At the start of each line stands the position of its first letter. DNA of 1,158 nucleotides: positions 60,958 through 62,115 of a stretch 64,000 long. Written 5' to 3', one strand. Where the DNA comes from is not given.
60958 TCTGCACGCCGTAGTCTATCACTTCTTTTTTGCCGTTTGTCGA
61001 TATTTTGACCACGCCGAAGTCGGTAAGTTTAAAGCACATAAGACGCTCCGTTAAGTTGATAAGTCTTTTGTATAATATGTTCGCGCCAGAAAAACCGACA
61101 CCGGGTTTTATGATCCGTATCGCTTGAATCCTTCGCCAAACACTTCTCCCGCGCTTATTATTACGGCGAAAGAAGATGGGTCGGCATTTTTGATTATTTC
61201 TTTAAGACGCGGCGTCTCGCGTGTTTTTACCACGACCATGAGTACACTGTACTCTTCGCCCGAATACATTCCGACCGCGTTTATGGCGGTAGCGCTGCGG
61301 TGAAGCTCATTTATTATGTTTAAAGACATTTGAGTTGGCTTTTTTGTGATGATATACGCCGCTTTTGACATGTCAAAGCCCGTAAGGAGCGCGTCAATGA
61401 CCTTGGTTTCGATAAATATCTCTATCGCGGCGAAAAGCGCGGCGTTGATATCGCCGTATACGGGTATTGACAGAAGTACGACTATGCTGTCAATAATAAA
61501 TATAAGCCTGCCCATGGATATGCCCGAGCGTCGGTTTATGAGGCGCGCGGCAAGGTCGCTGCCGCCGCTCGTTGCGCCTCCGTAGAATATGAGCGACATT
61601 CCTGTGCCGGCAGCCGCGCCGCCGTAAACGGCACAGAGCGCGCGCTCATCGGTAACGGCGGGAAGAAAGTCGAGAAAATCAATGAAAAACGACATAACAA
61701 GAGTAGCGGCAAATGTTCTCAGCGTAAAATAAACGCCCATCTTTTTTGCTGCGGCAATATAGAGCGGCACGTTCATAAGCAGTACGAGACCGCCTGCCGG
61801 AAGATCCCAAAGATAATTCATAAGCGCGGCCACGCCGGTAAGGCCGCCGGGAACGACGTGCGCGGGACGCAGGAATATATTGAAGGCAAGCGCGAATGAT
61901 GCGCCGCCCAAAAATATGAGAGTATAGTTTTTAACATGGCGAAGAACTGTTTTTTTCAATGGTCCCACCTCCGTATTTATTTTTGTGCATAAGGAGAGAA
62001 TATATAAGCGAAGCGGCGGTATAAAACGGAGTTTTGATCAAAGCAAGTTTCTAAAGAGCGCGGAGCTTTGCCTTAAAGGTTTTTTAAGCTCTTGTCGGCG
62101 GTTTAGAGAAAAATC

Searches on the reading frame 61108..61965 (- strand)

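Call 54: search_protein_families(library=pfam, proteins=[window:61108-61965:-], max_evalue=0.00001)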
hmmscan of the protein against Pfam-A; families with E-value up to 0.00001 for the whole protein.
window:61108-61965:- (285 aa): 2 families
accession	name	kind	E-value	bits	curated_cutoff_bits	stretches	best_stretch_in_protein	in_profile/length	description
PF02588.21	YitT_membrane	-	2.5e-55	187.5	24.3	1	13-217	1-204/205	Uncharacterised 5xTM membrane BCR, YitT family COG1284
PF10035.14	DUF2179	-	1e-16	60.9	22.8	1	223-277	1-55/55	Uncharacterized protein conserved in bacteria (DUF2179)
